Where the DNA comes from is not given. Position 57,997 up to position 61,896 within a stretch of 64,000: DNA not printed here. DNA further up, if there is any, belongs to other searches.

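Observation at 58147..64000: Giant open-ended ORF (more than 1,950 codons) that the ORF track does not list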

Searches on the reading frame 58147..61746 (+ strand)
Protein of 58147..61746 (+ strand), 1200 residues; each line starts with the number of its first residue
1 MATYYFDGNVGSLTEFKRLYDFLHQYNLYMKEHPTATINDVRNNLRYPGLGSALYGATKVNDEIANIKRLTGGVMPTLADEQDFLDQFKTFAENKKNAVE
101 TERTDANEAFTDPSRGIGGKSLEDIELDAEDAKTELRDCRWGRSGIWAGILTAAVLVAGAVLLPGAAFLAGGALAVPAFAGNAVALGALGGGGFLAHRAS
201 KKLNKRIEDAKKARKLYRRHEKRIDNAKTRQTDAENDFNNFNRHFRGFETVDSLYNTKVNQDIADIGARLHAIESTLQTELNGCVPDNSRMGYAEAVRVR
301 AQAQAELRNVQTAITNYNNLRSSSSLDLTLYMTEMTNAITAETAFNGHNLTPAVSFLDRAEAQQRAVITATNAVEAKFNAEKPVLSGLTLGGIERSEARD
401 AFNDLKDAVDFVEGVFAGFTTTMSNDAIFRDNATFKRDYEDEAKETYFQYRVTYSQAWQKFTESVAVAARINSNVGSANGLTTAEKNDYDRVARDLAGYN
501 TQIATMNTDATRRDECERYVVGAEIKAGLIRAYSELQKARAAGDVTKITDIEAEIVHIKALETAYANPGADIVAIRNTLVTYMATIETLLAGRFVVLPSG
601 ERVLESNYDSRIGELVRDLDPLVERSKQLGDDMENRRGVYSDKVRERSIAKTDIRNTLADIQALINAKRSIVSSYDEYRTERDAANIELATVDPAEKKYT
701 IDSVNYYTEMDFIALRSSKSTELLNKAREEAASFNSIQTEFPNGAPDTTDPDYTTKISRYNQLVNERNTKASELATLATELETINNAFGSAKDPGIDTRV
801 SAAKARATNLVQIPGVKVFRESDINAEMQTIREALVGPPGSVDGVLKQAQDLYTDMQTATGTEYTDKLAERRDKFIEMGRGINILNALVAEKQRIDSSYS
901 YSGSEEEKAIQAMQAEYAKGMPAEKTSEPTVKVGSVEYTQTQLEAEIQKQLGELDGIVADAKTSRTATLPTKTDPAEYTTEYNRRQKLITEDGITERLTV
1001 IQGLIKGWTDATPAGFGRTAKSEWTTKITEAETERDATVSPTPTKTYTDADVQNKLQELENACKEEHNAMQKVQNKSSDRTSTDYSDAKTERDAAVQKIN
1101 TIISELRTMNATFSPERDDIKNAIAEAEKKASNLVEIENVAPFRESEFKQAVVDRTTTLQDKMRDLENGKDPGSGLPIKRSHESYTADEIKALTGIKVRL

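Call 35: search_protein_representatives(protein=window:58147-61746:+)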
Query: 1200 residues. Proteins with E-value up to 0.001 (for the whole library): 6; up to 1e-10: 5; up to 1e-30: 4. The best 6 are listed.
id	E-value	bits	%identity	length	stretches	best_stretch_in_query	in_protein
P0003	3.0e-290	982.6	82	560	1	1-553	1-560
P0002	4.6e-228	776.7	48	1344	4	312-1045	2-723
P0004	1.6e-102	361.1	32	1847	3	1-564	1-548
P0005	2.6e-70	254.4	34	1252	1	1-574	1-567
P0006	9.6e-20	87.0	28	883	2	73-591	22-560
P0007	3.4e-04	35.5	36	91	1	1-99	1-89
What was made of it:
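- Tried and rejected: Only the exhaustive HMMER scan found the family (call 35).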

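Call 37: find_encoding_contigs(protein=P0004, flank=10000)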
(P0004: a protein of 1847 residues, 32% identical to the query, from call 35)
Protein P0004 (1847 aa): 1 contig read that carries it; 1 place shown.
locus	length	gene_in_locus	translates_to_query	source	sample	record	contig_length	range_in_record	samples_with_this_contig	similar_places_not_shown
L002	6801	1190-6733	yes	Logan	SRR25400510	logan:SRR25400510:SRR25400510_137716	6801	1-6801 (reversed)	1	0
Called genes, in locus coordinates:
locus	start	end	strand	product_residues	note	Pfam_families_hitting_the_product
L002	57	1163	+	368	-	-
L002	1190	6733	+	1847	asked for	-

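Call 38: find_encoding_contigs(protein=P0005, flank=10000)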
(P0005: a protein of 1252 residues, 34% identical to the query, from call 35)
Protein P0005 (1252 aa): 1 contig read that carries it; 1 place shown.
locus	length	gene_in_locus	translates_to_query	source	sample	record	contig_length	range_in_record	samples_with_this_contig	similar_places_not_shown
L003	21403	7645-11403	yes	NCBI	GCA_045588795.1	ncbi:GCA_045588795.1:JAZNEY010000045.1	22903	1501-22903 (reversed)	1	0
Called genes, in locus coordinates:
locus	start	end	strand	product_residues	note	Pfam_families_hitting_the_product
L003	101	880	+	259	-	-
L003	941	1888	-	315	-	PF13793:Pribosyltran_N, PF00156:Pribosyltran, PF14572:Pribosyl_synth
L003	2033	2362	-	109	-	-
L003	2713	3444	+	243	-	PF18912:DZR_2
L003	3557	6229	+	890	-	PF07517:SecA_DEAD, PF00270:DEAD, PF01043:SecA_PP_bind, PF21090:P-loop_SecA, PF07516:SecA_SW, PF02810:SEC-C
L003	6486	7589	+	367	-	-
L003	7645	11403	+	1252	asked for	-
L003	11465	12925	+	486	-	-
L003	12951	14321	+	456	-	-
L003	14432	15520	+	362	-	PF03462:PCRF, PF00472:RF-1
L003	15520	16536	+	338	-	PF00814:TsaD, PF02543:Carbam_trans_N (weak), PF22521:HypF_C_2 (weak)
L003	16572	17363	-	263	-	-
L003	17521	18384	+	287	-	PF02645:DegV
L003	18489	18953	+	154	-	PF05848:CtsR, PF17727:CtsR_C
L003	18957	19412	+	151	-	-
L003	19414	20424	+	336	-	PF00217:ATP-gua_Ptrans, PF27454:McsB_C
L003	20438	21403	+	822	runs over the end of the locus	?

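Call 39: find_encoding_contigs(protein=P0006, flank=10000)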
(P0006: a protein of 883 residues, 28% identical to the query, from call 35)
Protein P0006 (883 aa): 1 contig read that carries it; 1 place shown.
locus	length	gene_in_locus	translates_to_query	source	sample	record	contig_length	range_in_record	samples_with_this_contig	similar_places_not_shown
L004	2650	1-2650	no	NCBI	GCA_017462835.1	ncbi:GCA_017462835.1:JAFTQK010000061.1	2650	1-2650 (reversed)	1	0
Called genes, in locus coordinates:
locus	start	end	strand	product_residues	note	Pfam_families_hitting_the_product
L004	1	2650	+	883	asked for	?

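Call 40: find_encoding_contigs(protein=P0003, flank=10000)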
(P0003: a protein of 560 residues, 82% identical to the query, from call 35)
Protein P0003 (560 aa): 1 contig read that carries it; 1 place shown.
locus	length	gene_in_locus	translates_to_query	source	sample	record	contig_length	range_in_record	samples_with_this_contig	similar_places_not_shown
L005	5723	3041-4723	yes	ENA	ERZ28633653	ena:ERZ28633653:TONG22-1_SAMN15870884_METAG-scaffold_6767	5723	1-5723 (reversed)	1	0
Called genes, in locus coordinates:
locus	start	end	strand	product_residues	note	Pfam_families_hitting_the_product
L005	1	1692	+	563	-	?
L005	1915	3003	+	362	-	-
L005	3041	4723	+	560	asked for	-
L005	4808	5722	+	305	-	?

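Call 55: search_solved_structures(query=A4, max_evalue=10)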
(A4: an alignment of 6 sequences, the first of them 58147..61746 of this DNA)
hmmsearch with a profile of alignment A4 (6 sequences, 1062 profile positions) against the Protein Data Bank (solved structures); distinct sequences matched with E-value up to 10: 1.
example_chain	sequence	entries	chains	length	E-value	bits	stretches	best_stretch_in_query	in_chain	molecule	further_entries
9ke2_A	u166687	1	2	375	1.3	10.5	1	99-174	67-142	Rhamnosyltransferase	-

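Call 69: predict_structure(alignment_id=A4)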
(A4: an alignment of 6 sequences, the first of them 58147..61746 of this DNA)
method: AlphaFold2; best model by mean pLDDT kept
length: 1200 residues; sequences in the alignment: 6
mean_pLDDT: 70.3   pTM: 0.35
mean pLDDT of the five models: 70.3, 70.3, 68.8, 68.0, 68.0
residues with pLDDT >= 90: 32; 70-90: 724; 50-70: 255; < 50: 189
segments of 3 or more residues with pLDDT < 50: 47-55, 151-195, 386-396, 465-478, 591-595, 636-639, 670-698, 790-792, 806-820, 925-928, 1044-1046, 1137-1140, 1169-1185, 1187-1189, 1195-1200
pLDDT, mean of each block of 10 residues (from residue 1): 65 83 82 70 56 51 81 79 86 88 87 78 83 73 53 45 32 24 32 47 73 81 84 86 84 82 84 85 67 80 89 92 82 87 80 66 84 80 50 48 75 83 80 89 85 70 50 45 77 77 75 75 79 75 72 87 76 72 63 52 59 74 74 56 68 72 62 35 36 40 52 64 75 73 67 78 78 72 60 50 46 37 71 75 78 83 78 83 77 73 82 83 55 78 88 88 84 75 88 86 88 77 86 84 58 85 84 75 79 83 77 65 77 58 55 61 53 38 44 45
secondary structure, 60 per line:
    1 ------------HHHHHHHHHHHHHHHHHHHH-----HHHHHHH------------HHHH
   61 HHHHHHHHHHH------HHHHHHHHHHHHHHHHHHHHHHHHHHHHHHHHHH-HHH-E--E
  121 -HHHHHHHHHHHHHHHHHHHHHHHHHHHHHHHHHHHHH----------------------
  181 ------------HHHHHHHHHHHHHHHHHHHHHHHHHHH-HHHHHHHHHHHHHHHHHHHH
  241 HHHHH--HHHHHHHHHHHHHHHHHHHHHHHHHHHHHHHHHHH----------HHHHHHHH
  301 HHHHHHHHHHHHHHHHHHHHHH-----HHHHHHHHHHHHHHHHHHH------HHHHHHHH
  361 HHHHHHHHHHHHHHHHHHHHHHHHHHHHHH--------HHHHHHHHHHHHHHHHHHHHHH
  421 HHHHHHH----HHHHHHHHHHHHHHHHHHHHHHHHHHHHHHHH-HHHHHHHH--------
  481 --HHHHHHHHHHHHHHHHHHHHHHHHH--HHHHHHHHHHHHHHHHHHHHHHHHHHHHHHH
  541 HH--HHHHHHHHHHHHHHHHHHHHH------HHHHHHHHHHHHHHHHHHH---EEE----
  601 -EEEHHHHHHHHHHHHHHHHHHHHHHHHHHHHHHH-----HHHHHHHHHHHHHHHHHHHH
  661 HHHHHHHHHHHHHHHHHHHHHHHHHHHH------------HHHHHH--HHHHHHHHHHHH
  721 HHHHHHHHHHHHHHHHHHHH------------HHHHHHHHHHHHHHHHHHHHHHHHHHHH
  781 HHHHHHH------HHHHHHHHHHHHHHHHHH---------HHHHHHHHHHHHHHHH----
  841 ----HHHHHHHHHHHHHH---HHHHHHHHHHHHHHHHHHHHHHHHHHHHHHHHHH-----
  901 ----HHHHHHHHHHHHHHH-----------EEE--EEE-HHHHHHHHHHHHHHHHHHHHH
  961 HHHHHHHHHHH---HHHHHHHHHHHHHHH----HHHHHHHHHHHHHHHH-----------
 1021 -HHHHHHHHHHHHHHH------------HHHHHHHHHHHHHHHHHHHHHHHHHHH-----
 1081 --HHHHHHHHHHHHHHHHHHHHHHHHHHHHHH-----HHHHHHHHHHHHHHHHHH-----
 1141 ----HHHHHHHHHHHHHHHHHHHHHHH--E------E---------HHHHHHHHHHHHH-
elements in order (helices of 4 or more, strands of 3 or more residues): H13-32 H38-44 H57-71 H78-111 H122-158 H193-219 H221-245 H248-282 H293-322 H328-346 H353-390 H399-427 H432-463 H465-472 H483-507 H510-542 H545-565 H572-590 E594-596 E602-604 H605-635 H641-688 H701-706 H709-740 H753-787 H794-811 H821-836 H845-858 H862-895 H905-919 E931-933 E936-938 H940-971 H975-989 H994-1009 H1022-1036 H1049-1075 H1083-1112 H1118-1135 H1145-1167 H1187-1199
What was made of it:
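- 58147..58572 (+): N-terminal soluble helical domain, residues 1-142. It has no signal peptide. The start '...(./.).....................' is conserved across the family. AlphaFold2 helices 13-32, 38-44, 57-71, 78-111 and 122-158 (call 69).
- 58576..58737 (+): Uncharged Gly/Ala-rich hydrophobic stretch of 54 residues (144-197), with Pro-Gly near the middle. It is predicted to be a two-helix membrane hairpin. AlphaFold2 confidence is low here (call 69).
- Checked: Residues 193-1200 are almost entirely helix (mean pLDDT 70 for the 1-1200 model, call 69).
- Topology rests on the positive-inside rule alone, and AlphaFold2 confidence in the hairpin is low (call 69).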

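Call 74: fold_search(model_id=the predicted structure, library=pdb)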
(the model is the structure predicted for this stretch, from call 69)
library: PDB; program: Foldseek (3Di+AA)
matches with E <= 10: 68; with E <= 0.001: 0
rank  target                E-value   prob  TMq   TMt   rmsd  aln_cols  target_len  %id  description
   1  7z8f_n                1.4e-01  0.12  0.08  0.03  68.5      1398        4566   10  Composite structure of dynein-dynactin-BICDR on microtubules (released 2022-07-27)
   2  7uni_B                6.4e-01  0.82  0.11  0.36  20.0       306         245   12  De novo designed chlorophyll dimer protein with Zn pheophorbide a methyl ester, SP2-ZnPPaM (released 2023-04-19)
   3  7sqc_R0               7.2e-01  0.06  0.07  0.05  41.0      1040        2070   13  Ciliary C1 central pair apparatus isolated from Chlamydomonas reinhardtii (released 2022-04-13)
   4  8vdr                  8.5e-01  0.05  0.06  0.05  46.9      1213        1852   11  Cryogenic electron microscopy model of full-length talin without R12 and FABD (released 2024-10-02)
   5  5cwo_A                1.1e+00  0.57  0.08  0.32  18.9       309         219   12  Crystal structure of de novo designed helical repeat protein DHR76 (released 2015-12-16)
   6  7ogt_B                1.1e+00  0.03  0.05  0.07  63.1       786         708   11  Folded elbow of cohesin (released 2021-07-28)
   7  7wb4_e                1.3e+00  0.04  0.07  0.06  50.7      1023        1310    9  Cryo-EM structure of the NR subunit from X. laevis NPC (released 2022-03-02)
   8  7k58_A                1.4e+00  0.03  0.06  0.03  78.6      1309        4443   10  Structure of outer-arm dyneins bound to microtubule with microtubule binding state 1(MTBS-1) (released 2021-09-29)
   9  9ep3_A                1.6e+00  0.03  0.07  0.08  38.8      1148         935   10  Structure of the SA2/SCC1/WAPL complex (released 2025-10-01)
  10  9dgr_n                1.6e+00  0.03  0.07  0.03  79.6      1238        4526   10  Composite structure of dynein-dynactin on microtubules (released 2025-09-10)
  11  7yqh_A                1.6e+00  0.02  0.04  0.04  100.5       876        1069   10  Cryo-EM structure of 8-subunit Smc5/6 (released 2024-01-31)
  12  9gm6_A                1.6e+00  0.07  0.08  0.08  56.6       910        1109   11  MukBEF in a nucleotide-bound state with open neck gate (heads core) (released 2025-03-26)
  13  8oyy_B                2.0e+00  0.44  0.11  0.34  10.2       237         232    8  De novo designed soluble GPCR-like fold GLF_32 (released 2023-10-18)
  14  8e1e_A                2.1e+00  0.54  0.10  0.41  17.8       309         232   11  Scaffolding protein functional sites using deep learning (released 2023-08-16)
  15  8i4x_A                2.1e+00  0.01  0.04  0.04  96.3       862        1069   10  Cryo-EM structure of 5-subunit Smc5/6 (released 2024-06-26)
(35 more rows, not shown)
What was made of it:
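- On SMC / MukB-like: Fold matches to SMC arms are non-significant, E>1 (call 74).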

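Call 76: search_protein_families(library=padloc, proteins=[L003:11465-12925:+, L003:12951-14321:+], max_evalue=0.01)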
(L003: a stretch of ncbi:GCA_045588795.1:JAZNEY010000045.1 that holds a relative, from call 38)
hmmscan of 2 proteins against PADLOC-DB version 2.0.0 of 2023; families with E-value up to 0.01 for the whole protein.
L003:11465-12925:+ (486 aa): 0 families

L003:12951-14321:+ (456 aa): 0 families

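Call 77: search_protein_families(library=pfam, proteins=[P0004, P0005, P0006, L003:11465-12925:+, L003:12951-14321:+, L003:101-880:+, L003:16572-17363:-], max_evalue=0.01)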
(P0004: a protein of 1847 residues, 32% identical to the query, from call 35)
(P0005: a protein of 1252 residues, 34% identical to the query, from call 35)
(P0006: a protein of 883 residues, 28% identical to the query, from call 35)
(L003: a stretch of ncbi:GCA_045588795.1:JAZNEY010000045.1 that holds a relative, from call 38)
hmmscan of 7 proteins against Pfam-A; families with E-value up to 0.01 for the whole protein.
P0004 (1847 aa): 0 families

P0005 (1252 aa): 0 families

P0006 (883 aa): 0 families

L003:11465-12925:+ (486 aa): 0 families

L003:12951-14321:+ (456 aa): 0 families

L003:101-880:+ (259 aa): 0 families

L003:16572-17363:- (263 aa): 0 families

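Call 83: fold_search(model_id=the predicted structure, library=viral)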
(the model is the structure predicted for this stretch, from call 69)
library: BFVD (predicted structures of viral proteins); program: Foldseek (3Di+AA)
matches with E <= 10: 186; with E <= 0.001: 0
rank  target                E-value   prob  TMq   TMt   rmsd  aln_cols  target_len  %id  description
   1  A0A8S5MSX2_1          3.6e-02  0.16  0.08  0.09  57.8      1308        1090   12  Tail tape measure protein [Siphoviridae sp. ctDcW16]
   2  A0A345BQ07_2          8.0e-02  0.09  0.06  0.06  66.7      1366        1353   11  (no name in the UniProt tables at hand)
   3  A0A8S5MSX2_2          9.8e-02  0.20  0.08  0.09  41.0       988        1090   12  Tail tape measure protein [Siphoviridae sp. ctDcW16]
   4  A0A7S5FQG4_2          1.4e-01  0.20  0.09  0.11  38.5       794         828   11  Tail tape-measure protein [Bacteriophage DSS3_VP1]
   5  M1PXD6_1              1.7e-01  0.09  0.07  0.08  48.6      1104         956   12  (no name in the UniProt tables at hand)
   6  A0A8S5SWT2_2          2.3e-01  0.07  0.06  0.05  58.8      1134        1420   11  Minor tail protein [Siphoviridae sp. ctZHD14]
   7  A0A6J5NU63            2.4e-01  0.18  0.13  0.13  66.7      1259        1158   13  Bacteriophage lambda, GpH, tail tape measure, N-terminal [uncultured Caudovirales phage]
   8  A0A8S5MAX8            2.5e-01  0.06  0.06  0.07  61.0      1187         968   13  Minor tail protein [Myoviridae sp. ctRPH1]
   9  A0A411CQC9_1          2.6e-01  0.11  0.07  0.11  42.3       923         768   10  Tape measure protein [Arthrobacter phage Sonali]
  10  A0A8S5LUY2            2.6e-01  0.06  0.06  0.07  63.0      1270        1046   11  Tail tape measure protein [Siphoviridae sp. ctRg61]
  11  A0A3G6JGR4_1          3.4e-01  0.09  0.08  0.09  50.6       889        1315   11  Uncharacterized protein [Lactobacillus phage ViSo-2018a]
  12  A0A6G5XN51            3.7e-01  0.06  0.07  0.07  62.0      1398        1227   11  (no name in the UniProt tables at hand)
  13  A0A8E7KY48            4.6e-01  0.05  0.07  0.06  58.5      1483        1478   12  (no name in the UniProt tables at hand)
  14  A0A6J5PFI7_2          5.4e-01  0.07  0.08  0.09  57.6      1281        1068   11  Large polyvalent protein associated domain-containing protein [uncultured Caudovirales phage]
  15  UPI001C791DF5         5.6e-01  0.06  0.06  0.07  34.3       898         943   12  (no name look-up for this kind of identifier)
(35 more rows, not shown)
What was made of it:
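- Closest known: Phage tail tape measure proteins. Same: Tape measures are the best, though non-significant, viral fold matches (call 83).
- The top BFVD fold matches are tape measures, but with E 0.036-1, probability 0.2 or less and TM-score about 0.08 (call 83).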
